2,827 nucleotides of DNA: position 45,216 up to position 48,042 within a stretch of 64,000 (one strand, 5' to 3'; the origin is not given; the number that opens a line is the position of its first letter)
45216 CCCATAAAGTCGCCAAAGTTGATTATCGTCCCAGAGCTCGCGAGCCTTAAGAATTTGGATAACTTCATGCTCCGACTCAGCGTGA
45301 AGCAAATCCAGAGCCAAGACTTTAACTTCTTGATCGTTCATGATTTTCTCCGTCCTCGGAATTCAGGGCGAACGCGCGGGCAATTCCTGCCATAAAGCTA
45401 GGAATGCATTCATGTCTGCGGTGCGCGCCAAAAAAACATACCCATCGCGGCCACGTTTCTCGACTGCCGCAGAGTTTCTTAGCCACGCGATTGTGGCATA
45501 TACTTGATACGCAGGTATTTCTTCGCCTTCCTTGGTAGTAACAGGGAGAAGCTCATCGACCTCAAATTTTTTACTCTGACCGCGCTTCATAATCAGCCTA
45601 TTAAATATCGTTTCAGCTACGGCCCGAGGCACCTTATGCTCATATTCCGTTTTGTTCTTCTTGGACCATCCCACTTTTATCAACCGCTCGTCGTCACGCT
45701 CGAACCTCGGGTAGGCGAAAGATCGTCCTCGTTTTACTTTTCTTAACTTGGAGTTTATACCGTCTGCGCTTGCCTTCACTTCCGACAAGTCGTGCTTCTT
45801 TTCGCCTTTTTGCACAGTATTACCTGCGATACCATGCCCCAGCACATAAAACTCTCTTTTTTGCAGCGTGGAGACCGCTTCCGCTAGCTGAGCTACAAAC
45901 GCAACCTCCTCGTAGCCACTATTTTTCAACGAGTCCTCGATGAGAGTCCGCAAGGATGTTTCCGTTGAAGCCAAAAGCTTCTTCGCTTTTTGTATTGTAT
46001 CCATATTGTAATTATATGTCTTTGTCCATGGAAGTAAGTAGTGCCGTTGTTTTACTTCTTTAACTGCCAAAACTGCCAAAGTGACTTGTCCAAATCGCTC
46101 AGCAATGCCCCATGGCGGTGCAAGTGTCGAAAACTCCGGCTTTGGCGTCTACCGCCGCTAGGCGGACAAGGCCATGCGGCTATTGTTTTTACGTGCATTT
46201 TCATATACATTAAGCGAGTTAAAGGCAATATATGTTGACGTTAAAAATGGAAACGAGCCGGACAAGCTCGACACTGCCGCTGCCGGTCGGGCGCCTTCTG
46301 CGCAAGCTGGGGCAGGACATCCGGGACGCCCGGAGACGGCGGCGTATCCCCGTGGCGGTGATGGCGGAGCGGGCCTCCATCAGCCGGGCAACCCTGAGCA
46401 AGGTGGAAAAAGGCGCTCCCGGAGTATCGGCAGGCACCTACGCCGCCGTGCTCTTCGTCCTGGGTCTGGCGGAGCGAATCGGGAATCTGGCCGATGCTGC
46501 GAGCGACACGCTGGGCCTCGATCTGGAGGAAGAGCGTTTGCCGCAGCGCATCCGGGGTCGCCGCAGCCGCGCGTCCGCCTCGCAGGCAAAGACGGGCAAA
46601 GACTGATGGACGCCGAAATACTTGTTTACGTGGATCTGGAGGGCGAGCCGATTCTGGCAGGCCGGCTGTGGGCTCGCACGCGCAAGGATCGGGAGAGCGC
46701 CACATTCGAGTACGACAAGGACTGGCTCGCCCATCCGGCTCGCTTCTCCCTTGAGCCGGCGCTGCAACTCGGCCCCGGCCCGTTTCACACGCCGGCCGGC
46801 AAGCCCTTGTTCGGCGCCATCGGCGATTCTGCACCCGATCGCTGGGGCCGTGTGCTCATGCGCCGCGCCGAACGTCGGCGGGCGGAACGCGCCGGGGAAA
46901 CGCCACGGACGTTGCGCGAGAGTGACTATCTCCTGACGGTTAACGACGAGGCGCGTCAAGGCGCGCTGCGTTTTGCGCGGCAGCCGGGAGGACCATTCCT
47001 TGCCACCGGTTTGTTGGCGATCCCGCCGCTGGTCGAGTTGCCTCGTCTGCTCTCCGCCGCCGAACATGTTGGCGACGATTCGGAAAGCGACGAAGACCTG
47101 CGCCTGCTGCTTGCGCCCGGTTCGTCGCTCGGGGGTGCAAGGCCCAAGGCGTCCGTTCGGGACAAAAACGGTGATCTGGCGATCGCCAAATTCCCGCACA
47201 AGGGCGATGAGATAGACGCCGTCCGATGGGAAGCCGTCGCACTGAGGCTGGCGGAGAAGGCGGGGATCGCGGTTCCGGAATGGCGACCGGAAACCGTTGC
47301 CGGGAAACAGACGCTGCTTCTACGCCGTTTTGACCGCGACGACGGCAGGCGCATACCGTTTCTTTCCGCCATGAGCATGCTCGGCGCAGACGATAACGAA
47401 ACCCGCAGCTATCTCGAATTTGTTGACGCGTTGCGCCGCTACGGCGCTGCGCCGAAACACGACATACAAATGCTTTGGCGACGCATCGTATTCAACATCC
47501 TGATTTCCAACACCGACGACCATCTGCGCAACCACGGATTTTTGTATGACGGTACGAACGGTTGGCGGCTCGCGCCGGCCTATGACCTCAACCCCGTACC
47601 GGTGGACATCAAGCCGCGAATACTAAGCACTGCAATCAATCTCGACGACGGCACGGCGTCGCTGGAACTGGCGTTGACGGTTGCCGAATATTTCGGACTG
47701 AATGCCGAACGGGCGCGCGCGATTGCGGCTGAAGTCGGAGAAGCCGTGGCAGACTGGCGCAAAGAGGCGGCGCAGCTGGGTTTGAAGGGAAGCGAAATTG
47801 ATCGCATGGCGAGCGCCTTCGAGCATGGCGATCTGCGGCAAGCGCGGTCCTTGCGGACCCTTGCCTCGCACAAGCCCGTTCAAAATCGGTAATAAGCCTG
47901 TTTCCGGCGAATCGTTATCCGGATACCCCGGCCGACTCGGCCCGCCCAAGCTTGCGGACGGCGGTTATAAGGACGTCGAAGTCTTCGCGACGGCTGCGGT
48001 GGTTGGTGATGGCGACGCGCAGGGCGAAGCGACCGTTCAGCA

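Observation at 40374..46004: AT-richer island with a DNA methyltransferase convergent on an orfX + MORC-like GHKL ATPase operon: candidate uncharacterised modification-linked defence module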

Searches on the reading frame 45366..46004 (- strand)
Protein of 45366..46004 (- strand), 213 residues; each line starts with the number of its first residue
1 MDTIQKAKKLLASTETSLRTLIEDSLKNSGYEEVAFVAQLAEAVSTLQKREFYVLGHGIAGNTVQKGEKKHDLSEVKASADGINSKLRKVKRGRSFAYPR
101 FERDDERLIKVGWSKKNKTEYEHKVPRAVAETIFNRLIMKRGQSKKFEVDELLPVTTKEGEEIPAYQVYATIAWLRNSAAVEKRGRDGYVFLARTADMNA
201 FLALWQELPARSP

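Call 6: search_protein_families(library=pfam, max_evalue=0.1, proteins=[window:45366-46004:-])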
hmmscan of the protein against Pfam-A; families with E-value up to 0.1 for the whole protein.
seq(213 aa): 2 families
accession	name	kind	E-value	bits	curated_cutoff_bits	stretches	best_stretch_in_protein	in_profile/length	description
PF22552.1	TY-Chap3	-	0.0068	17.5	27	1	35-127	5-91/117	T3SS (YopN, CesT) and YbjN peptide-binding chaperone 3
PF07431.17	DUF1512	-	0.061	13.5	25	1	2-48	83-129/177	Protein of unknown function (DUF1512) N-terminal domain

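Call 7: search_protein_families(library=padloc, max_evalue=0.1, proteins=[window:45366-46004:-])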
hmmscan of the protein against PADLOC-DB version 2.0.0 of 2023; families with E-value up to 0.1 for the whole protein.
seq(213 aa): 0 families

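Call 8: search_protein_families(library=ncbifam, max_evalue=0.1, proteins=[window:45366-46004:-])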
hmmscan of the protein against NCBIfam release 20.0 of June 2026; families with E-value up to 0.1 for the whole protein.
seq(213 aa): 1 family
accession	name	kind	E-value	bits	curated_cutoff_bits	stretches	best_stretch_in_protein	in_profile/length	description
NF046022.1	RespRegCpdRBruc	equivalog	0.0024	17.8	180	1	8-57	3-51/120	cell cycle two-component system response regulator CpdR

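Call 35: find_homologous_proteins(query=window:45366-46004:-)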
Query seq(213 aa) (213 aa): 43 proteins with E <= 0.001 among 231 candidates.
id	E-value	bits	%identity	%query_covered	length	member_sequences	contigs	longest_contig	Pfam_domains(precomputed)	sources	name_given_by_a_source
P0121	8.1e-123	425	99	92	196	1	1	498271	-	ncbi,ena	-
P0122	2.2e-48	183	46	99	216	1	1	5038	-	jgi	-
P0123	3.7e-46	175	42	99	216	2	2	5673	-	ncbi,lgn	-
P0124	1.1e-40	157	41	100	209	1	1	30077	-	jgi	jgi:hypothetical protein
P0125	2.8e-40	156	43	100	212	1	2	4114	-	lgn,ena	-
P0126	3.6e-40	156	42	100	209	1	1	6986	-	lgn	-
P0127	6.7e-40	155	43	100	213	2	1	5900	-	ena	-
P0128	2.1e-39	153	42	100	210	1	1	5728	-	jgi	jgi:hypothetical protein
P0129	2.3e-39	153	42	100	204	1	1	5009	-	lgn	-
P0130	3.7e-38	149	40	100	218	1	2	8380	-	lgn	-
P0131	1.3e-37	147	42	100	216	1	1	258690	-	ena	-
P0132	1.6e-37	147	42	98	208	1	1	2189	-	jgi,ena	-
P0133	4.1e-37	146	40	98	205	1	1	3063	-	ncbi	-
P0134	2.0e-36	144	39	100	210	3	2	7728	-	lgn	-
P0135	2.1e-36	143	37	100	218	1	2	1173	-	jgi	-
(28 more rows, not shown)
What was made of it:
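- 45363..46004 (-): orfX, 213 aa. It has an N-terminal helical hairpin (aa 2-56), a disordered linker (57-95) and a C-terminal three-stranded sheet plus winged-helix domain (100-207). It ends 21 nt upstream of the ATPase ATG. 43 homologues, all unnamed (call 35).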

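Call 46: predict_structure(alignment_id=A2)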
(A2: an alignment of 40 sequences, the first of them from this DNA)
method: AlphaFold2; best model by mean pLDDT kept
length: 213 residues; sequences in the alignment: 40
mean_pLDDT: 83.9   pTM: 0.56
mean pLDDT of the five models: 83.9, 83.2, 81.8, 81.8, 81.6
residues with pLDDT >= 90: 144; 70-90: 22; 50-70: 13; < 50: 34
segments of 3 or more residues with pLDDT < 50: 56-73, 80-92
pLDDT, mean of each block of 10 residues (from residue 1): 89 97 93 94 92 52 42 46 46 68 97 95 97 95 89 95 97 96 94 90 96 84
secondary structure, 60 per line:
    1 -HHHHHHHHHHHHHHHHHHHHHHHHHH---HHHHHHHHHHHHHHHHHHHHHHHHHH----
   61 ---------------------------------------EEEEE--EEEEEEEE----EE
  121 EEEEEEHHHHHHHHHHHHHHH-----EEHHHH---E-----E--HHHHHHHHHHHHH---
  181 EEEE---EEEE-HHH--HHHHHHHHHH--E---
elements in order: H2-27 H31-56 E100-104 E107-114 E119-126 H127-141 H149-152 H165-177 E181-184 E188-191 H198-207
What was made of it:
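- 45363..46004 (-): AF2 mean pLDDT 83.9 (call 46).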

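Call 48: fold_search(model_id=the predicted structure, library=pdb)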
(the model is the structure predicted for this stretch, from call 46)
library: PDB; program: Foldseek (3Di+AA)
matches with E <= 10: 808; with E <= 0.001: 0
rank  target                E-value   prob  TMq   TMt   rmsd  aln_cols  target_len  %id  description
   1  3to9                  4.8e-02  0.96  0.24  0.19   9.0        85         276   10  Crystal structure of yeast Esa1 E338Q HAT domain bound to coenzyme A with active site lysine acetylated (released 2011-11-09)
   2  3qyf_A                5.1e-02  0.90  0.20  0.16  11.4        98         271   11  Crystal structure of the CRISPR-associated protein SSO1393 from Sulfolobus solfataricus (released 2011-03-23)
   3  1fy7                  6.5e-02  0.92  0.22  0.18   8.9        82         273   11  CRYSTAL STRUCTURE OF YEAST ESA1 HISTONE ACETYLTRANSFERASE DOMAIN COMPLEXED WITH COENZYME A (released 2000-11-29)
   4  1mjb                  6.5e-02  0.92  0.22  0.18   8.9        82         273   11  Crystal structure of yeast Esa1 histone acetyltransferase E338Q mutant complexed with acetyl coenzyme A (released 2002-10-30)
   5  1mj9                  7.8e-02  0.89  0.20  0.16   6.0        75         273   12  Crystal structure of yeast Esa1(C304S) mutant complexed with Coenzyme A (released 2002-10-30)
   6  7exx                  1.0e-01  0.80  0.23  0.12   6.9        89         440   19  The structure of DndG (released 2022-06-01)
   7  5l0p                  1.4e-01  0.92  0.21  0.15   5.0        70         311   14  Symmetry-based assembly of a two-dimensional protein lattice (released 2017-03-29)
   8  3o6b_B                1.6e-01  0.97  0.24  0.64   2.7        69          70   14  A Dual E3 Mechanism for Rub1 Ligation to Cdc53: Dcn1(P)-Cdc53(WHB) low resolution (released 2010-09-15)
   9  3o2p_E                1.8e-01  0.95  0.23  0.51   3.2        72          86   14  A Dual E3 Mechanism for Rub1 Ligation to Cdc53: Dcn1(P)-Cdc53(WHB) (released 2010-09-15)
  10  3rtr_A                1.9e-01  0.98  0.25  0.16   2.9        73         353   15  A RING E3-substrate complex poised for ubiquitin-like protein transfer: structural insights into cullin-RING ligases (released 2011-07-20)
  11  5zyr_A                2.1e-01  0.85  0.23  0.17   5.6        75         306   13  Crystal structure of the reductase (C1) component of p-hydroxyphenylacetate 3-hydroxylase (HPAH) from Acinetobacter ba (released 2019-06-05)
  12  6hlu_A                2.2e-01  0.93  0.28  0.08   5.3        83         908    7  Crystal structure of the LRR-Roc-COR domain of the Chlorobium tepidum Roco protein (released 2018-12-26)
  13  3b73_B                2.8e-01  0.90  0.27  0.56   5.8        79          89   14  Crystal structure of the PhiH1 repressor-like protein from Haloarcula marismortui (released 2007-11-13)
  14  5j9t_I                3.0e-01  0.57  0.23  0.18   8.3        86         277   10  Crystal structure of the NuA4 core complex (released 2016-10-26)
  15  9xzj_C                3.2e-01  0.93  0.23  0.07   3.4        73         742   18  Cryo-EM structure of F-box helicase 1 (FBH1) bound to an SCF ubiquitin ligase complex and a 3-way DNA fork (consensus  (released 2026-01-28)
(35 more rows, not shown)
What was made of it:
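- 45363..46004 (-): Weak but consistent winged-helix Foldseek hits (call 48).
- The model is confident and winged-helix-like (calls 46, 48).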

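Call 64: find_encoding_contigs(protein=P0121, flank=10000, max_places=3)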
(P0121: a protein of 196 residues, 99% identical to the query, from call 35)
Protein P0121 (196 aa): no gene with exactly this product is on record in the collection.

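Call 65: list_cluster_members(proteins=[P0001, P0121, P0005, P0023])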
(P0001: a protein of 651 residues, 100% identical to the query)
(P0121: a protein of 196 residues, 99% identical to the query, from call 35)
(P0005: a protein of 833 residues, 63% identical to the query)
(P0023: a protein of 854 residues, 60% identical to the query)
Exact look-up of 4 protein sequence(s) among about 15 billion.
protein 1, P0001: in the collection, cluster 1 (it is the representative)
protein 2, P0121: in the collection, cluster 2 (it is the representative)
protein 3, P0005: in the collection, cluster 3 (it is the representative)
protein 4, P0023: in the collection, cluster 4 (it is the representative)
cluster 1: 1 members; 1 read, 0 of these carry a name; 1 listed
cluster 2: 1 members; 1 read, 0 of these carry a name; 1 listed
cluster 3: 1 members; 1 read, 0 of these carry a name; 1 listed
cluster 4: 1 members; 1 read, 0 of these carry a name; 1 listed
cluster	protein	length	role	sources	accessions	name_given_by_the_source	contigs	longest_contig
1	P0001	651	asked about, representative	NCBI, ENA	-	-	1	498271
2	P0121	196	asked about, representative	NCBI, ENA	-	-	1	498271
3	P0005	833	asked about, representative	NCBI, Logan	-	-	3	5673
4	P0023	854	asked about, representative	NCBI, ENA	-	-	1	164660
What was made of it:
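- Tried and rejected: Host identification through cluster names failed (calls 64, 65).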

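Call 84: search_protein_families(library=phrogs, max_evalue=0.01, proteins=[window:45366-46004:-])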
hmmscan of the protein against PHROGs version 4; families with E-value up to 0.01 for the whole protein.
seq(213 aa): 1 family
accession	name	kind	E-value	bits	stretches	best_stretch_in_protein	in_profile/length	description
phrog_14041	-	unknown function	0.0044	18.5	0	4-50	11-61/92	-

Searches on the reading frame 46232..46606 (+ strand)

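Call 81: search_protein_families(library=pfam, max_evalue=0.001, proteins=[window:46232-46606:+])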
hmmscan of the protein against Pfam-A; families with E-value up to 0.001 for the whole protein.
window:46232-46606:+ (124 aa): 1 family
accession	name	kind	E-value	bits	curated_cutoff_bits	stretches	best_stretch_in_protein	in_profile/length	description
PF13560.12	HTH_31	-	1e-07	32.6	27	1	26-80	2-57/64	Helix-turn-helix domain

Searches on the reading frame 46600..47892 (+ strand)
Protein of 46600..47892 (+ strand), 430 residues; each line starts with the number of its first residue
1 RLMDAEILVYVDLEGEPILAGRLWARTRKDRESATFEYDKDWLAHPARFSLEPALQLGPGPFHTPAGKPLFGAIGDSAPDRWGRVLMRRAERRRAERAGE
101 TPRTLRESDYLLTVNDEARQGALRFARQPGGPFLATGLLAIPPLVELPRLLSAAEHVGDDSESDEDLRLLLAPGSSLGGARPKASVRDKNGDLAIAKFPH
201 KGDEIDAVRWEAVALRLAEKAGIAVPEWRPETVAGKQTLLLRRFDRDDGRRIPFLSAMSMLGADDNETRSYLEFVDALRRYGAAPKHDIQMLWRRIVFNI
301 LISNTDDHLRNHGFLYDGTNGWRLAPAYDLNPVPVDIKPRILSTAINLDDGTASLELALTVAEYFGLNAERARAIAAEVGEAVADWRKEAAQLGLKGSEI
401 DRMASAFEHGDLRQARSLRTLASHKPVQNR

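Call 81: search_protein_families(library=pfam, max_evalue=0.001, proteins=[window:46600-47892:+])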
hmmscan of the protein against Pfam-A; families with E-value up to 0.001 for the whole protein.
window:46600-47892:+ (430 aa): 2 families
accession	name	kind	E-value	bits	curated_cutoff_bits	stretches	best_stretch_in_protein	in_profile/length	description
PF07804.18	HipA_C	-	3.1e-50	171.2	30.5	1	175-386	1-213/213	HipA-like C-terminal domain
PF13657.11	Couple_hipA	-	9.1e-05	23.3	22.5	1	20-95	10-76/99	HipA N-terminal domain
